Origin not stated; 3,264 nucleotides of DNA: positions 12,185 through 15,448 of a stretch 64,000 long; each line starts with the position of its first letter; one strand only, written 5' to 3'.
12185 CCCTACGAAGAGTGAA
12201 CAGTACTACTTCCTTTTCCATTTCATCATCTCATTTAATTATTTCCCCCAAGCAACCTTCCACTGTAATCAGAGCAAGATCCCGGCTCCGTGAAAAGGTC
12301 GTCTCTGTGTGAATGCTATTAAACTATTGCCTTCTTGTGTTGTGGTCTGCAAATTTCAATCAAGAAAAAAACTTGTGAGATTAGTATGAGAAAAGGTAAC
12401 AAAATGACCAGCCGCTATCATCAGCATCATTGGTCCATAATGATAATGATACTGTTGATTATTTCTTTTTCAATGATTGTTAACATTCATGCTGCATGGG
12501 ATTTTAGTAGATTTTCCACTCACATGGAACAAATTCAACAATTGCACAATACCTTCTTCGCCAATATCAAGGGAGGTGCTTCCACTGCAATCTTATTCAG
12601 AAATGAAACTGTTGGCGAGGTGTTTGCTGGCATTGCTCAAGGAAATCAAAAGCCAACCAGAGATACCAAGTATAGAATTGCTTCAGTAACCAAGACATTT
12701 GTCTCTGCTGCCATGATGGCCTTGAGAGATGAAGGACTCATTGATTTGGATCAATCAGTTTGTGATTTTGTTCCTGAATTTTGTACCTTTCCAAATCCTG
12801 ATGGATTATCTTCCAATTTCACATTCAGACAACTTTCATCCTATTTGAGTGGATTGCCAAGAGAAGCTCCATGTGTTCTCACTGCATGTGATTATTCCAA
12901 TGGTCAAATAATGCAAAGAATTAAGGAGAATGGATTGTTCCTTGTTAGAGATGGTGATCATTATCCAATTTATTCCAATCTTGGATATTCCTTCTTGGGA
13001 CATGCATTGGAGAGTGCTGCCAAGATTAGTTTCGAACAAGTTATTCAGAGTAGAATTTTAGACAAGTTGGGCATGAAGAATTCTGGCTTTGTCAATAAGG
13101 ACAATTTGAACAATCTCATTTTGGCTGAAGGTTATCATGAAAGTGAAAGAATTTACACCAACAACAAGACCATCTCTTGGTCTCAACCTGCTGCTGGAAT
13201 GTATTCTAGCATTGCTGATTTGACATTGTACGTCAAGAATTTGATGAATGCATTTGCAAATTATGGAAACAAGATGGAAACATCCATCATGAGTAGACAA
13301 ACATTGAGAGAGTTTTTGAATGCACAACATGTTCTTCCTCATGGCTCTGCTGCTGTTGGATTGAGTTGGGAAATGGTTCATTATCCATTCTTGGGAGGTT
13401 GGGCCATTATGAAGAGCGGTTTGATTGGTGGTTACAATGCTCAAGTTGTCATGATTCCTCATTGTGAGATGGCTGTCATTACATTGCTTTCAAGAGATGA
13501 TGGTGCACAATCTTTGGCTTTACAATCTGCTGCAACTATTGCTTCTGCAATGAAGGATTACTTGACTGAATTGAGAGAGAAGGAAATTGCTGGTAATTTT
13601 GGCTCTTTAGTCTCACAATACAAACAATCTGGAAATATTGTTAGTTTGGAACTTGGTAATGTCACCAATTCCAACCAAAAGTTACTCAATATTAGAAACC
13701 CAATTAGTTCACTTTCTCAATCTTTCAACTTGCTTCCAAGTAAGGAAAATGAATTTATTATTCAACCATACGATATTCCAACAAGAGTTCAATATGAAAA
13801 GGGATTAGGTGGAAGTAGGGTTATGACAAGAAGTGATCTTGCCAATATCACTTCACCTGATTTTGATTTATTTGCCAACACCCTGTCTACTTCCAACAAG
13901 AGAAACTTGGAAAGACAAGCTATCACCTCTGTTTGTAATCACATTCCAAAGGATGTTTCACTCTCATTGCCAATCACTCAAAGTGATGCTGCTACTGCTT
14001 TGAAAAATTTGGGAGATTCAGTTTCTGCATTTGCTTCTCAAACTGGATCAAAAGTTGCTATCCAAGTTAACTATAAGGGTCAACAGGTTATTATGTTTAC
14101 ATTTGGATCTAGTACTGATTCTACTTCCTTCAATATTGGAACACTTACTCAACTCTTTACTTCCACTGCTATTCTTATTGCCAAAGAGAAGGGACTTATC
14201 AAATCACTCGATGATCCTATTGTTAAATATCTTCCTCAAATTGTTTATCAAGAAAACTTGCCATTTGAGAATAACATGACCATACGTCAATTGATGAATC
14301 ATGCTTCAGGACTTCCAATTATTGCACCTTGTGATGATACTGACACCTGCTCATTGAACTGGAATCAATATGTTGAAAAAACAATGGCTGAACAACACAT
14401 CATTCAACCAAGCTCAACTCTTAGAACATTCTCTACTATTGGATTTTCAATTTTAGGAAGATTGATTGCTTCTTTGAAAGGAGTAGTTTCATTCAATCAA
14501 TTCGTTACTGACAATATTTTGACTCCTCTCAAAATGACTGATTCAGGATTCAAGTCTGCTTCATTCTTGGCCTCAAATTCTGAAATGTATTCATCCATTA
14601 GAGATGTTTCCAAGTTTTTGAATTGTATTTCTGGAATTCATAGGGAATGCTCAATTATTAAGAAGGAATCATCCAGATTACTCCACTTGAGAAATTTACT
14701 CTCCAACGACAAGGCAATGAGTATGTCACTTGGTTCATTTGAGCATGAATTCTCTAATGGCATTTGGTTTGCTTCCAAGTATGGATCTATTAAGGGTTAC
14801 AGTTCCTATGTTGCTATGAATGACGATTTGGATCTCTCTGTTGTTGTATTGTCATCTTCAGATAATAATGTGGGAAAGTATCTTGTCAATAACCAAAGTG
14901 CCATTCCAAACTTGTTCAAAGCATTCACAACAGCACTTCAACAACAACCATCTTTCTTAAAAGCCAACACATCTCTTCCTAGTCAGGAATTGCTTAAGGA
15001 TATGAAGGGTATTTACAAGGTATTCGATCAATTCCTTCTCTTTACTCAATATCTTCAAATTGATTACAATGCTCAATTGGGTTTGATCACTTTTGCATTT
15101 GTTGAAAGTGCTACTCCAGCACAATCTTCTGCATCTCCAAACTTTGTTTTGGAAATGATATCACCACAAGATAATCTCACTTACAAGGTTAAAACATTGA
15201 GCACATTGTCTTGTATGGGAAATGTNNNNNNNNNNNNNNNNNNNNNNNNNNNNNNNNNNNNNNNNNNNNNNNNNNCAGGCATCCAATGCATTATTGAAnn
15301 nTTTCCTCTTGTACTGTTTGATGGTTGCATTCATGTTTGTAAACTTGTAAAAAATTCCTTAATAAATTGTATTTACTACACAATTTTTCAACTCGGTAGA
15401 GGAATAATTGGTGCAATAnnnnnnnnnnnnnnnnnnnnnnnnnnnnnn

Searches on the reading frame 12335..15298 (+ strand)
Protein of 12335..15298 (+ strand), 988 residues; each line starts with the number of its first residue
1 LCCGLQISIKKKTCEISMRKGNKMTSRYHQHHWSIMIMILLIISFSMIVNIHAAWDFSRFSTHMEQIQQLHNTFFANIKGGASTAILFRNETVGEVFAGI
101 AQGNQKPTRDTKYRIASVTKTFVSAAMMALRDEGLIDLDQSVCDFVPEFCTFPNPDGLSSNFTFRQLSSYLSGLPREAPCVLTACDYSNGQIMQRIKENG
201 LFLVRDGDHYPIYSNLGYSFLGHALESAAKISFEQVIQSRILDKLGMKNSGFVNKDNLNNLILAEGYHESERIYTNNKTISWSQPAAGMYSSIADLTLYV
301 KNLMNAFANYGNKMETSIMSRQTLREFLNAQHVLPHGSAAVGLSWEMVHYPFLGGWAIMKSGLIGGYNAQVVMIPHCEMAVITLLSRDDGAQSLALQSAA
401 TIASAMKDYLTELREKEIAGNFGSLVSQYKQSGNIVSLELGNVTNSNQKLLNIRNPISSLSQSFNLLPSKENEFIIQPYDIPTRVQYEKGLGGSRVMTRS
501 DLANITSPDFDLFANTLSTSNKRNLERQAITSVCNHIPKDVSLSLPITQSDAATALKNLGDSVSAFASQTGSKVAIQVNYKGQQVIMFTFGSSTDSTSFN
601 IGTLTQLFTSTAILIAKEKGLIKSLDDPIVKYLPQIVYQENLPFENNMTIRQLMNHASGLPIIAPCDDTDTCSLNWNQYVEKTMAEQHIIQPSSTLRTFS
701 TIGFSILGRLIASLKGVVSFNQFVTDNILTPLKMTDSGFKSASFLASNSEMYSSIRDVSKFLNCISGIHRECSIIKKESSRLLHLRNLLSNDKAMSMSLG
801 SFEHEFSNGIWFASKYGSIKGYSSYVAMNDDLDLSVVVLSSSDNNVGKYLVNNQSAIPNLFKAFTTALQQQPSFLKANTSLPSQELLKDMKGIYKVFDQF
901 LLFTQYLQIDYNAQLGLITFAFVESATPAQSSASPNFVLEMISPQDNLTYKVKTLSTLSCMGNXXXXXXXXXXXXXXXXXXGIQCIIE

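Call 12: search_protein_families(library=pfam, proteins=[window:12335-15298:+], max_evalue=0.001)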
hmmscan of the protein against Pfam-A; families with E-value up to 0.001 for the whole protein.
window:12335-15298:+ (988 aa): 1 family
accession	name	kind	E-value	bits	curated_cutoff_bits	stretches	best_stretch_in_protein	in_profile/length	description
PF00144.29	Beta-lactamase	-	8.5e-68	229.4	27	2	81-395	16-318/329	Beta-lactamase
